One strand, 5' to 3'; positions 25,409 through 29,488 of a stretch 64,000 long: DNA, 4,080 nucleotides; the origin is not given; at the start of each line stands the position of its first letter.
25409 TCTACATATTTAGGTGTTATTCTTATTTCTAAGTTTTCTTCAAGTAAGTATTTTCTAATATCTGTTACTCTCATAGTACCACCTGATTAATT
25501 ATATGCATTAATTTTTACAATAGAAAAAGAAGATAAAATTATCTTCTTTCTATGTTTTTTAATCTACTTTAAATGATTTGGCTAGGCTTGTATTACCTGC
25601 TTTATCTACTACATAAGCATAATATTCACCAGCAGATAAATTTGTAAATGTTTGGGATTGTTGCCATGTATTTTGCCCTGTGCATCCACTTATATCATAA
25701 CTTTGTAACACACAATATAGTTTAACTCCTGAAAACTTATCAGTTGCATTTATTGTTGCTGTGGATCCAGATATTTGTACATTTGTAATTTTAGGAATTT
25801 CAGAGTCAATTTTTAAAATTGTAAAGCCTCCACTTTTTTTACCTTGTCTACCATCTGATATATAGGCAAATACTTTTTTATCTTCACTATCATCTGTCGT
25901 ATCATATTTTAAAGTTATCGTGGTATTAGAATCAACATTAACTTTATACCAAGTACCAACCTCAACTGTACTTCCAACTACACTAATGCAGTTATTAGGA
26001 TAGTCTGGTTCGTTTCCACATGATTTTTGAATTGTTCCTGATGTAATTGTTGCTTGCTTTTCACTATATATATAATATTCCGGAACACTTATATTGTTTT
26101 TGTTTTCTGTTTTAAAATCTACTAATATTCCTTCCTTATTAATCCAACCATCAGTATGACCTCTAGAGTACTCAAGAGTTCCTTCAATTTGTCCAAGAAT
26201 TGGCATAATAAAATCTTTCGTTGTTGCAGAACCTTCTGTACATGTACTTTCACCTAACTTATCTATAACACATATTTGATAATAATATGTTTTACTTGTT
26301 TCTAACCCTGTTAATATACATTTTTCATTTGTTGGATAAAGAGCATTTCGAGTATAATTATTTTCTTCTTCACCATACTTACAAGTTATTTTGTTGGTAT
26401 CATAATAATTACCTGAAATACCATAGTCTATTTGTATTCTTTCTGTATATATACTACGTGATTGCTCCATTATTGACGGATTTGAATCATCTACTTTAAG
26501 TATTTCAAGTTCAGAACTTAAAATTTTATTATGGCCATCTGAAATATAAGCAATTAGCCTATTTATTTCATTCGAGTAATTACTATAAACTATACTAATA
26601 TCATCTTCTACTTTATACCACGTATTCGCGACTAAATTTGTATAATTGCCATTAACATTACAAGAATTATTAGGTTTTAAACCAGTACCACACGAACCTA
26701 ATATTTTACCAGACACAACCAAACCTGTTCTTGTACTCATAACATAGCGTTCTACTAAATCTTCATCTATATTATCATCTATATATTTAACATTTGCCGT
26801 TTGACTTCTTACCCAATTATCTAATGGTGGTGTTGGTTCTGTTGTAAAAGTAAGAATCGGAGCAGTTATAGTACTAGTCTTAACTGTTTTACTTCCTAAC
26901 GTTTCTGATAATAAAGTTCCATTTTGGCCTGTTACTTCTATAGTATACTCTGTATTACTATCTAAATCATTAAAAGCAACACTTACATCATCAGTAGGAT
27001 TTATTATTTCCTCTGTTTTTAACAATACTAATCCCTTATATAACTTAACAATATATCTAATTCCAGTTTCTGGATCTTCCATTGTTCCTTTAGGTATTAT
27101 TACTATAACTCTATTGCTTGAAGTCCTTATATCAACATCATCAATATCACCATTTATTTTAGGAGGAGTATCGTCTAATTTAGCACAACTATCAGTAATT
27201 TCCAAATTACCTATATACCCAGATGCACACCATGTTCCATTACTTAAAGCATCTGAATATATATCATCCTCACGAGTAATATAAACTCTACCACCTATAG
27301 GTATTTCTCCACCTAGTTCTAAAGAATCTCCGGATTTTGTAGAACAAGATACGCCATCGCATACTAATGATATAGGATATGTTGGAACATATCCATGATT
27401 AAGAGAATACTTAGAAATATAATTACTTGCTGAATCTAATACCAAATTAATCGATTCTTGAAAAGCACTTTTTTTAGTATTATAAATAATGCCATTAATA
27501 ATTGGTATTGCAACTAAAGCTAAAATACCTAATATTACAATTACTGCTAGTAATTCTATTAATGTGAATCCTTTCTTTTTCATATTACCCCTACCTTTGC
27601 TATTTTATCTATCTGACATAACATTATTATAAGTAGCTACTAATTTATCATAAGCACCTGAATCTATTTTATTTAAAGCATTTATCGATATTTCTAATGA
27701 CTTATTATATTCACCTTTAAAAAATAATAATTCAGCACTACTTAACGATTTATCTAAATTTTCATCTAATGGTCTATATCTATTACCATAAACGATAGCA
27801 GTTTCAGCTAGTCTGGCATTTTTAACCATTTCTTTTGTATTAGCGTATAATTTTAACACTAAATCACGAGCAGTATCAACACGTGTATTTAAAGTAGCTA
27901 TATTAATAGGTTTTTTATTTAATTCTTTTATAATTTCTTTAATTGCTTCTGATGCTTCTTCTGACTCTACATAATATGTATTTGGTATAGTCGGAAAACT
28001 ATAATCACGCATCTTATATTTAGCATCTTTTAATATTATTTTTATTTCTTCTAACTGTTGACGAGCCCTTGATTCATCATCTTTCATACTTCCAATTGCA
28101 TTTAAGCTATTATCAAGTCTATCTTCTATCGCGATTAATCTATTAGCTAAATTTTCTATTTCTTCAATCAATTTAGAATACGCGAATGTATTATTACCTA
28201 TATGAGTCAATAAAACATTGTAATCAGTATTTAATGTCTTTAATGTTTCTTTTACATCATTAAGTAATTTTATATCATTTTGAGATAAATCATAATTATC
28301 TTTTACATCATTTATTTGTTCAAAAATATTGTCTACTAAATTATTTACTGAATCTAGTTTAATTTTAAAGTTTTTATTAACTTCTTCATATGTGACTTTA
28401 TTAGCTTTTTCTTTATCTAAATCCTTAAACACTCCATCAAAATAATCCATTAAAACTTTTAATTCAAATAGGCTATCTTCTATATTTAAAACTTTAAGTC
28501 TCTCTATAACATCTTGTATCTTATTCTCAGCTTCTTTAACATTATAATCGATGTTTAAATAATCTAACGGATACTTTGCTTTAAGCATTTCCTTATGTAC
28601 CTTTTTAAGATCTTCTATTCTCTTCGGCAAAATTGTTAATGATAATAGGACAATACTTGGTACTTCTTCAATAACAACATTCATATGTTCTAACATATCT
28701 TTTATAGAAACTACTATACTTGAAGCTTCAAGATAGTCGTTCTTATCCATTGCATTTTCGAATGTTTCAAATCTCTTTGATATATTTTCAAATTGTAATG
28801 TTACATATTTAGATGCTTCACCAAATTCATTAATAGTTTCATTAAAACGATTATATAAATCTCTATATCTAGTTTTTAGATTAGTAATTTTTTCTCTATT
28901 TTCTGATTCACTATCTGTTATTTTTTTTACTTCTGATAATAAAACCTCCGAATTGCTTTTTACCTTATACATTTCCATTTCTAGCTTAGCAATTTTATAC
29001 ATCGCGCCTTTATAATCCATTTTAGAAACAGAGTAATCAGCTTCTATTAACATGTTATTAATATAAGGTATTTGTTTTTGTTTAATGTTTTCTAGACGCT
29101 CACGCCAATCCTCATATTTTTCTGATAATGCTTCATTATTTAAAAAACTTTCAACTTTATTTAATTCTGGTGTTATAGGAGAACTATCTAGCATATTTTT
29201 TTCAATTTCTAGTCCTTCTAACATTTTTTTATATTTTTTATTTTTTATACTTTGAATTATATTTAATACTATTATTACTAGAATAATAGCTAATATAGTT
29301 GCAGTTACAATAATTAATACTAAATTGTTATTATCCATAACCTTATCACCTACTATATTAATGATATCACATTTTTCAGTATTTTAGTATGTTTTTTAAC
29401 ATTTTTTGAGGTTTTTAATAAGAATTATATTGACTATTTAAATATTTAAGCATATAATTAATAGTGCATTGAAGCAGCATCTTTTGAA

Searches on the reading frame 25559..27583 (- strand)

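Call 9: search_protein_families(library=pfam, proteins=[window:25559-27583:-], max_evalue=0.01)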
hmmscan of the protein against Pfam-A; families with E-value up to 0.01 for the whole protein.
window:25559-27583:- (674 aa): 3 families
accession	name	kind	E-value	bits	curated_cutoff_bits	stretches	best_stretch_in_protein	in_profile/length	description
PF07963.17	N_methyl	-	1.9e-07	30.8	21.2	1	2-26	3-27/27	Prokaryotic N-terminal methylation motif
PF16656.11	Pur_ac_phosph_N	-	0.00019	22.3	30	0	384-439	29-80/93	Purple acid Phosphatase, N-terminal domain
PF00041.27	fn3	-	0.0004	21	25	0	176-223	31-72/84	Fibronectin type III domain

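Call 10: search_protein_families(library=ncbifam, proteins=[window:25559-27583:-], max_evalue=0.01)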
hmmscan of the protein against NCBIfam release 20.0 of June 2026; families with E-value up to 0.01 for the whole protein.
window:25559-27583:- (674 aa): 9 families
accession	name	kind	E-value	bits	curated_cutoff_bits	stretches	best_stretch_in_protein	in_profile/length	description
TIGR02532.1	IV_pilin_GFxxxE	domain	3.8e-08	32.8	16.3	1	3-26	1-24/24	prepilin-type N-terminal cleavage/methylation domain-containing protein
TIGR01710.1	typeII_sec_gspG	equivalog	1.7e-06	28.1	88.85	1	4-68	1-61/134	type II secretion system major pseudopilin GspG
NF040999.1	pilin_ComGC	equivalog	4.7e-06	26.7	75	1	3-68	1-62/84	competence type IV pilus major pilin ComGC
NF041775.1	typeIV_PilA_Myxo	equivalog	4.8e-05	23.4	400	1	3-38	10-45/214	type IV pilin protein PilA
NF041013.1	T4P_ComGE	equivalog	6.9e-05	22.9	49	1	2-53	2-53/83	competence type IV pilus minor pilin ComGE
NF007862.0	PRK10574.1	equivalog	0.00015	21.9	138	1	1-33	2-34/145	prepilin peptidase-dependent pilin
NF047446.1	barrel_OmpL47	domain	0.0011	19.3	40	1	606-673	4-66/68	OmpL47-type beta-barrel domain-containing protein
TIGR01708.2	typeII_sec_gspH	equivalog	0.0013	18.8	80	1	4-25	2-23/169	type II secretion system minor pseudopilin GspH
NF040982.1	ComGD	equivalog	0.0017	18.8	70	1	3-46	1-44/139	competence type IV pilus minor pilin ComGD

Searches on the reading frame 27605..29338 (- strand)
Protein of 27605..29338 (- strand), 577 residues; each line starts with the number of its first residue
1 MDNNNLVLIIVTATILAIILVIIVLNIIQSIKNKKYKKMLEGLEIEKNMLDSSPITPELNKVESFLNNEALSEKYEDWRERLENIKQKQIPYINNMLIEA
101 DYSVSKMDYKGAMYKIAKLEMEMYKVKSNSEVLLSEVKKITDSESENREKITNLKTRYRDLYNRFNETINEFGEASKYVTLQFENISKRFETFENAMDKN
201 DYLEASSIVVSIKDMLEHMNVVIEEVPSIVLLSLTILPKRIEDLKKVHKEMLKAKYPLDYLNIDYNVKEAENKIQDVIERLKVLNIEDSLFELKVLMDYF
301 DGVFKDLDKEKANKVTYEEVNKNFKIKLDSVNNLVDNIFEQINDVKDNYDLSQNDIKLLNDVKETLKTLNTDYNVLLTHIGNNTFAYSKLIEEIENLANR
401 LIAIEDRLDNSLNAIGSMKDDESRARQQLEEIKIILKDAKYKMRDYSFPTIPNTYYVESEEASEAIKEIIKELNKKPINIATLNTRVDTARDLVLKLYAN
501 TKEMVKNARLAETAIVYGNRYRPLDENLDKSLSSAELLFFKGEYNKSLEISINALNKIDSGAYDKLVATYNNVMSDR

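Call 43: search_protein_families(library=pfam, proteins=[window:27605-29338:-], max_evalue=0.001)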
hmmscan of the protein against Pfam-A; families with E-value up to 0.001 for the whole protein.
window:27605-29338:- (577 aa): 1 family
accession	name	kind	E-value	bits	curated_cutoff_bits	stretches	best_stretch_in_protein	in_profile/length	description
PF06160.17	EzrA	-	2.3e-107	360.1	39.6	1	15-570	2-557/557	Septation ring formation regulator, EzrA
